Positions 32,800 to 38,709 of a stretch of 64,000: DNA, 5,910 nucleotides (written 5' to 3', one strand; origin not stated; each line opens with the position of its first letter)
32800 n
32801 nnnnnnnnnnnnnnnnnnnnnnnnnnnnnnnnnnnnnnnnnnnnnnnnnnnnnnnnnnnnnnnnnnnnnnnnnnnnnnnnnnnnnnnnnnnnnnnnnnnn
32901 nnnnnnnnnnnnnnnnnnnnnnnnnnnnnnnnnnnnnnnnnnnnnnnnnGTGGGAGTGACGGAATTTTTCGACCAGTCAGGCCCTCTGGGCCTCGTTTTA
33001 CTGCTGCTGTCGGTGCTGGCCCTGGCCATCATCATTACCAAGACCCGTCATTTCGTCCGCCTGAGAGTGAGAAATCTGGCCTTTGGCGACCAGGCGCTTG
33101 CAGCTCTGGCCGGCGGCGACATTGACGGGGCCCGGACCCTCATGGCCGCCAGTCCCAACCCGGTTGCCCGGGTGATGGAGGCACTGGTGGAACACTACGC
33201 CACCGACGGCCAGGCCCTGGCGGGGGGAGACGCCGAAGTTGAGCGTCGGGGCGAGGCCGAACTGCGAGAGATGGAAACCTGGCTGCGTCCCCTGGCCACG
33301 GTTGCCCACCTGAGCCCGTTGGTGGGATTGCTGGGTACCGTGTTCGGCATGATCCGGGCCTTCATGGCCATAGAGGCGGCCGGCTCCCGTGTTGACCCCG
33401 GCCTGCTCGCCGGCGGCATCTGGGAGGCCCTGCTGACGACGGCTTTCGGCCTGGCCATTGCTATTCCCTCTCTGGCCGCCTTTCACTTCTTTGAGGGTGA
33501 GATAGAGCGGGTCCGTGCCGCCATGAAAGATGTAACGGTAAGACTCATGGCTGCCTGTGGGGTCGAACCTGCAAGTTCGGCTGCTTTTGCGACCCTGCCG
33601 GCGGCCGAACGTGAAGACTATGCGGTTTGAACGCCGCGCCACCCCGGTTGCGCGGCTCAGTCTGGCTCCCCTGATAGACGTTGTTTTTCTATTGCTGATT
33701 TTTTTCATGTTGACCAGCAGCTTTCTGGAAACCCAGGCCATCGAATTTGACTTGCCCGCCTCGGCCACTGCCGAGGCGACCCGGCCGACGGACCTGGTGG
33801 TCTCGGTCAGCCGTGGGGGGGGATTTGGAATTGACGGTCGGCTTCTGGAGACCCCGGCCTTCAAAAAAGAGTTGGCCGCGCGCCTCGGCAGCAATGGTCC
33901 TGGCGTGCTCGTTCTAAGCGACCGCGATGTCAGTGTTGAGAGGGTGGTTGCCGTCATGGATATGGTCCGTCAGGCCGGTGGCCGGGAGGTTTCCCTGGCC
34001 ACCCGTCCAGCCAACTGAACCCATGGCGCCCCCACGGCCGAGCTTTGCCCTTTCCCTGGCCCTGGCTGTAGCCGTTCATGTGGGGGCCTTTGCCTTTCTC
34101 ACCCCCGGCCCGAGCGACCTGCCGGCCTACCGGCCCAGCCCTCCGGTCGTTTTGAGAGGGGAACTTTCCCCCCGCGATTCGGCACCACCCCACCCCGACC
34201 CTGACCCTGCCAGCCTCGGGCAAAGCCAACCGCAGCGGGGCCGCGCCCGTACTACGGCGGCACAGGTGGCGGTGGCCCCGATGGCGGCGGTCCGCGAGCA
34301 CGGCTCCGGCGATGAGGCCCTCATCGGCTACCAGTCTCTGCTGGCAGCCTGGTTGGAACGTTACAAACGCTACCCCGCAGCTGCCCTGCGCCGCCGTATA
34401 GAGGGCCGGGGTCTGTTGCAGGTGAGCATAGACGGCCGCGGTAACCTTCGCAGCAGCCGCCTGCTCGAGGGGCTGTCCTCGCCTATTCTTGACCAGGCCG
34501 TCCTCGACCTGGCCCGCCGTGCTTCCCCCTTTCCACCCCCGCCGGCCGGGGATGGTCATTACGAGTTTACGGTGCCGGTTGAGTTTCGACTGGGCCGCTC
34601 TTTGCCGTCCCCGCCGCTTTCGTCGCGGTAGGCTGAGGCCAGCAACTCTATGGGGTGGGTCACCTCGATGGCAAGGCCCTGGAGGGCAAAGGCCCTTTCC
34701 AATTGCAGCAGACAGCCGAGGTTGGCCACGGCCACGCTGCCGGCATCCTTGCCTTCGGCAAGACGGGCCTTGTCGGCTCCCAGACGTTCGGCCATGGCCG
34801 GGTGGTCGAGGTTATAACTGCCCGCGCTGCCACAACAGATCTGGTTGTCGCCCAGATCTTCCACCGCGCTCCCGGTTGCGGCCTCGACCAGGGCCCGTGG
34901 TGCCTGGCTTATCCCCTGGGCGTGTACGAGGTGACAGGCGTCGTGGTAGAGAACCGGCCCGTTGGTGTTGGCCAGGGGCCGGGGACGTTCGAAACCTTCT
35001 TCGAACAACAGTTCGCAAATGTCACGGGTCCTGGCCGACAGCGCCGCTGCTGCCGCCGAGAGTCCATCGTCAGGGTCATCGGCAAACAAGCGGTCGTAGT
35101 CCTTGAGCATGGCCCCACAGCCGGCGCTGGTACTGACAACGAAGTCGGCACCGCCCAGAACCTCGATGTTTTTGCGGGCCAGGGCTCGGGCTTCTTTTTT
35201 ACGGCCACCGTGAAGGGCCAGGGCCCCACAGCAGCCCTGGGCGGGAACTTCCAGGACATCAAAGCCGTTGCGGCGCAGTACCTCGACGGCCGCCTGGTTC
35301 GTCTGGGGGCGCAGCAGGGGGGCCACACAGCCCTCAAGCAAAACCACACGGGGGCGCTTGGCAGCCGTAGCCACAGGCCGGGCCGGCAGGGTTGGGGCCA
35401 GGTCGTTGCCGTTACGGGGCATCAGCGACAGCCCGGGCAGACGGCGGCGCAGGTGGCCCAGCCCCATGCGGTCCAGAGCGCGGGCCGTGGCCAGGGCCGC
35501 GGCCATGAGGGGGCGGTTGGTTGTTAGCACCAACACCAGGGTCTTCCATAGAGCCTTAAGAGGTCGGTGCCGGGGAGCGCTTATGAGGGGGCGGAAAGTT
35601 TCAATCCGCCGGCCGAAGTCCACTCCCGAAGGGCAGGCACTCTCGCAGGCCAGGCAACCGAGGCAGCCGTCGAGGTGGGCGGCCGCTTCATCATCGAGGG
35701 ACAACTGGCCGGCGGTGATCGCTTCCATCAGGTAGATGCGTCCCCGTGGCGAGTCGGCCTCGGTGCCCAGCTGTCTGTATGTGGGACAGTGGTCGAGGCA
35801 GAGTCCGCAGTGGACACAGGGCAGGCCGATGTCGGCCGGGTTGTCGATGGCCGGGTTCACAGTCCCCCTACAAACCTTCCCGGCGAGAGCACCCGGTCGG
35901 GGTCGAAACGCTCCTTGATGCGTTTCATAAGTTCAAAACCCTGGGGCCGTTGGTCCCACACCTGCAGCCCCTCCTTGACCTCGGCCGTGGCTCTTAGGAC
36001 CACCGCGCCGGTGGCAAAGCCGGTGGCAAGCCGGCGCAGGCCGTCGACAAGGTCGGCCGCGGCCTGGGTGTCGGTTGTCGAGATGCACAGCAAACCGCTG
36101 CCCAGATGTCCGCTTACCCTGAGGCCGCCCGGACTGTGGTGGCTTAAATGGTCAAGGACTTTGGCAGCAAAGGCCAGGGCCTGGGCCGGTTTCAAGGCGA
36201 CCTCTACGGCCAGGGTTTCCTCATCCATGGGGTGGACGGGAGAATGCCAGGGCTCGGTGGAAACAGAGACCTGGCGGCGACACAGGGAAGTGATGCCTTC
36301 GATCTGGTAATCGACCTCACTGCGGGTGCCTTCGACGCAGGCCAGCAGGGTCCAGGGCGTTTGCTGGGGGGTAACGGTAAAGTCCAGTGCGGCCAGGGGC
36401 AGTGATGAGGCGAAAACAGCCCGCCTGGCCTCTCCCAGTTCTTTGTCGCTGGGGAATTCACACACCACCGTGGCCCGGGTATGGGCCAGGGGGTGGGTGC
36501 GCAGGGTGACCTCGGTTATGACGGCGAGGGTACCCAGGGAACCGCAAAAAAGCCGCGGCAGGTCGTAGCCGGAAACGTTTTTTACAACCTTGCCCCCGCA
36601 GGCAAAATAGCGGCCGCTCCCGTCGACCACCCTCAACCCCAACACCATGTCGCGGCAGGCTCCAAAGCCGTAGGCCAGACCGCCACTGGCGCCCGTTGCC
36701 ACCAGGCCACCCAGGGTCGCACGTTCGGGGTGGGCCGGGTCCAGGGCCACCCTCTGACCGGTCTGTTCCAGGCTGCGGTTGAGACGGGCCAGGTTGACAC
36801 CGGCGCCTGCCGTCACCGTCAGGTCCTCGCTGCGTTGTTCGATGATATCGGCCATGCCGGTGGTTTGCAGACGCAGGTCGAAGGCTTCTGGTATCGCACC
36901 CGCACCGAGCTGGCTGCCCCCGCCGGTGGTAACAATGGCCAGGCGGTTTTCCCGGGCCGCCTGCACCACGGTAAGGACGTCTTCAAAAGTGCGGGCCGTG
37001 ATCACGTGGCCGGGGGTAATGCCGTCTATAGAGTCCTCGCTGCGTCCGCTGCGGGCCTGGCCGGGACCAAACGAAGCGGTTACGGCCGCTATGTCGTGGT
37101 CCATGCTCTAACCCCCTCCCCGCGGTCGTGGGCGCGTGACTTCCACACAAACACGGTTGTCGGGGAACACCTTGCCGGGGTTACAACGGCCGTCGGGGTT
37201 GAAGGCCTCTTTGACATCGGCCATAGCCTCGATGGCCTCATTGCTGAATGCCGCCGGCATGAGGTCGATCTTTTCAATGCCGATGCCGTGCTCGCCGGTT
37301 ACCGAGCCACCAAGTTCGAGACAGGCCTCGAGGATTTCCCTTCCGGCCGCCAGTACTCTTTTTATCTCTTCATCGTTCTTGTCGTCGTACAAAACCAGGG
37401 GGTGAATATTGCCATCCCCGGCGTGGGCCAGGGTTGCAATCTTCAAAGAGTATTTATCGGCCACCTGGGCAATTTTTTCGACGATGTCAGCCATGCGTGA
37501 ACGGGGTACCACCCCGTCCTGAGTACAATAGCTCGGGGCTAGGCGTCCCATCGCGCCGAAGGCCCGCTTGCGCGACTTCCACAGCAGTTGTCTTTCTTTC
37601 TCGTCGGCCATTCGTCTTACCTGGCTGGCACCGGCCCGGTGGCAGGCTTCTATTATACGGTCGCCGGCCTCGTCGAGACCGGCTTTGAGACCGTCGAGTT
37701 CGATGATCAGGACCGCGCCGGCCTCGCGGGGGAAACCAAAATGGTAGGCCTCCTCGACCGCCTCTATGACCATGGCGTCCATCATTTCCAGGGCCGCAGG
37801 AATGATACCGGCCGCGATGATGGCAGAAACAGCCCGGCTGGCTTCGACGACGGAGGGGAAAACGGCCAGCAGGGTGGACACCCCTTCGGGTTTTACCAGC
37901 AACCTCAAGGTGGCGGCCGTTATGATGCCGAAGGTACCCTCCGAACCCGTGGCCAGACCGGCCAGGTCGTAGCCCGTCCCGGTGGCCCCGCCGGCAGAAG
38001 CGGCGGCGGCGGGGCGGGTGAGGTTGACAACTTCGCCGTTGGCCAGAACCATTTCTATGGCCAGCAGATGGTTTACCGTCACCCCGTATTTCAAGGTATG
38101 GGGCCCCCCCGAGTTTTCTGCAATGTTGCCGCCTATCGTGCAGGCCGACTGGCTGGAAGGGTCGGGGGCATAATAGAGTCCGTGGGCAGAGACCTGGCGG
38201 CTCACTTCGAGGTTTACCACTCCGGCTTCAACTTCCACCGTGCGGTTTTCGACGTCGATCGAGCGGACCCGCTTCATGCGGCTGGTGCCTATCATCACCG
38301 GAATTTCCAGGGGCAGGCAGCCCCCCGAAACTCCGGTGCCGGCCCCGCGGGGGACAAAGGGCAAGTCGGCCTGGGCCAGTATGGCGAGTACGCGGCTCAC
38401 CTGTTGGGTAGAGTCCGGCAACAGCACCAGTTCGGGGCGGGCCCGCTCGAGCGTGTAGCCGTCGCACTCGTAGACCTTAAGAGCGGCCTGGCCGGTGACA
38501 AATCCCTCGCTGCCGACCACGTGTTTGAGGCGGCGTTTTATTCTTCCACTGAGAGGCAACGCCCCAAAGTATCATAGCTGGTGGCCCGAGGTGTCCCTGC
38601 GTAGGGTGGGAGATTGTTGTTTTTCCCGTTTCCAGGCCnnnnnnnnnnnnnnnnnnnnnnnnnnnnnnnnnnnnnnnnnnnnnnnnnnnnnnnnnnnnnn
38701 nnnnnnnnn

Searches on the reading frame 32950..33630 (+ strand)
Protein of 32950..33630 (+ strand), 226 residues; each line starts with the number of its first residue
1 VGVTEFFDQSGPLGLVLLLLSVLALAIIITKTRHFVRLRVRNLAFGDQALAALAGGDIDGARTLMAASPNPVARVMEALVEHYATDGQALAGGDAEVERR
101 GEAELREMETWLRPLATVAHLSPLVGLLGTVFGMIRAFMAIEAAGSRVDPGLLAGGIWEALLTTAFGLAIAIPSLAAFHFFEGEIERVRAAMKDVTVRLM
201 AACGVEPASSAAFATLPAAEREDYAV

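Call 67: search_protein_families(library=pfam, proteins=[window:32950-33630:+], max_evalue=0.01)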
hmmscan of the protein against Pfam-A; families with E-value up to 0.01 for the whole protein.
window:32950-33630:+ (226 aa): 1 family
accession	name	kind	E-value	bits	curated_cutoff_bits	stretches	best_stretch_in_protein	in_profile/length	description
PF01618.21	MotA_ExbB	-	8.1e-28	97.2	22.9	1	70-192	4-125/127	MotA/TolQ/ExbB proton channel family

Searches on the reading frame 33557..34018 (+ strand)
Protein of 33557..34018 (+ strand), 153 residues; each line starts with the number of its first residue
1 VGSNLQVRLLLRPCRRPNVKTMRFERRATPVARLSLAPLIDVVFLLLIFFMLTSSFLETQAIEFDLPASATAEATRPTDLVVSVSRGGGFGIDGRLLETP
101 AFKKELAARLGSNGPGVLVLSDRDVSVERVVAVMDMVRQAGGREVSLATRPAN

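Call 67: search_protein_families(library=pfam, proteins=[window:33557-34018:+], max_evalue=0.01)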
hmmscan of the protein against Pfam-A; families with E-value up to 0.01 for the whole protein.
window:33557-34018:+ (153 aa): 1 family
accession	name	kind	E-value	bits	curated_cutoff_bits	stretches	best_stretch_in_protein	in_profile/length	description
PF02472.21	ExbD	-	1.9e-26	93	25.4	1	31-151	5-127/128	Biopolymer transport protein ExbD/TolR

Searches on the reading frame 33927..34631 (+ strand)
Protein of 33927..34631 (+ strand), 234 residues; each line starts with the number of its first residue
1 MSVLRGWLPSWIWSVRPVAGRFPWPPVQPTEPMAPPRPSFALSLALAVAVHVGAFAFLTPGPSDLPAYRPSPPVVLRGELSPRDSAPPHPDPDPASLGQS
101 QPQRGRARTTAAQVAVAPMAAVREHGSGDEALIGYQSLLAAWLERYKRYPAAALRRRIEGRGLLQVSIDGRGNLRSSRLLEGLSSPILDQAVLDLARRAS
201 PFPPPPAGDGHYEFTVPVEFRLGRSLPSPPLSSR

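Call 33: search_protein_families(library=pfam, proteins=[window:33927-34631:+])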
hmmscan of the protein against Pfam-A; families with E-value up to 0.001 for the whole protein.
window:33927-34631:+ (234 aa): 2 families
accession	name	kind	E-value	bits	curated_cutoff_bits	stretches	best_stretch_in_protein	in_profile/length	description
PF03544.19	TonB_C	-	1.1e-13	51.8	24.6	1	146-222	2-79/79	Gram-negative bacterial TonB protein C-terminal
PF13103.11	TonB_2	-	1.4e-05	25.6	22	1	164-220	30-85/85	TonB C terminal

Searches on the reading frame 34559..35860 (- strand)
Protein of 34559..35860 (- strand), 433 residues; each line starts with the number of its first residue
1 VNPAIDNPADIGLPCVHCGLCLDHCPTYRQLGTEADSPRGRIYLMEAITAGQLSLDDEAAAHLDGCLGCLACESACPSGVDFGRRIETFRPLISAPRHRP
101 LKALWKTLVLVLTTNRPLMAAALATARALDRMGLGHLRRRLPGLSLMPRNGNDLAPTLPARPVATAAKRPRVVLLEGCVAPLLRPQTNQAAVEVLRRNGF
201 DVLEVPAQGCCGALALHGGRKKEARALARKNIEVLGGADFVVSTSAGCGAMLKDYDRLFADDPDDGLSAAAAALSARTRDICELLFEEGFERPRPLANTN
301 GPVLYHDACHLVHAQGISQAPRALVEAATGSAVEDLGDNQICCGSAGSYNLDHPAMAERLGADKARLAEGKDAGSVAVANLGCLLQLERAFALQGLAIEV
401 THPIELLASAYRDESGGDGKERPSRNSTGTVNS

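Call 33: search_protein_families(library=pfam, proteins=[window:34559-35860:-])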
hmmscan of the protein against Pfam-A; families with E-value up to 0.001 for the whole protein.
window:34559-35860:- (433 aa): 11 families
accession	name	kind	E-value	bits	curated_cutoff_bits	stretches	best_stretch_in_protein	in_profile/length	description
PF02754.22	CCG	-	7.9e-28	96.8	20.6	2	173-253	2-85/85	Cysteine-rich domain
PF13183.11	Fer4_8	-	9.2e-13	49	27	1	14-80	4-68/68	4Fe-4S dicluster domain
PF13534.11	Fer4_17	-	1.1e-10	42.3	22.2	1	15-81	2-61/61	4Fe-4S dicluster domain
PF12838.12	Fer4_7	-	2.5e-09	37.9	27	1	15-80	2-52/52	4Fe-4S dicluster domain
PF13484.11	Fer4_16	-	3.1e-07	31.5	30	1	15-78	2-65/66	4Fe-4S double cluster binding domain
PF13237.11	Fer4_10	-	1.6e-06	28.3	25.5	1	15-77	9-53/53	4Fe-4S dicluster domain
PF13187.11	Fer4_9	-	1.9e-06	28.2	27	0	64-79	35-50/52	4Fe-4S dicluster domain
PF00037.32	Fer4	-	2.5e-05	24.3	21.1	0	64-79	6-21/24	4Fe-4S binding domain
PF12797.12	Fer4_2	-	4.7e-05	23.5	24.5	0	63-78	7-22/22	4Fe-4S binding domain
PF12798.12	Fer4_3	-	0.0003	21.8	27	0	66-79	1-14/15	4Fe-4S binding domain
PF12800.12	Fer4_4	-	0.00041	20.9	24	0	64-79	2-17/17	4Fe-4S binding domain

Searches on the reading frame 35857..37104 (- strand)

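Call 33: search_protein_families(library=pfam, proteins=[window:35857-37104:-])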
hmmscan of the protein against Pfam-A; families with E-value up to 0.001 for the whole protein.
window:35857-37104:- (415 aa): 2 families
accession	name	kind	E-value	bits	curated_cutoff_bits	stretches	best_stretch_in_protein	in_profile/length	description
PF01565.28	FAD_binding_4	-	5.6e-29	101.1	26.4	1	31-169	1-138/139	FAD binding domain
PF02913.24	FAD-oxidase_C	-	7.2e-05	23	21.2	0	387-410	224-247/248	FAD linked oxidases, C-terminal domain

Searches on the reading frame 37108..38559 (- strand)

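Call 33: search_protein_families(library=pfam, proteins=[window:37108-38559:-])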
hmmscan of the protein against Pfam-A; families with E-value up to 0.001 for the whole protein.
window:37108-38559:- (483 aa): 2 families
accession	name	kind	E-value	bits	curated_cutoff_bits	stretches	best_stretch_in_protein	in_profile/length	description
PF02913.24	FAD-oxidase_C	-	5e-67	226.6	21.2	1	223-464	1-248/248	FAD linked oxidases, C-terminal domain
PF01565.28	FAD_binding_4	-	6.3e-38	130.1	26.4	1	42-180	1-138/139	FAD binding domain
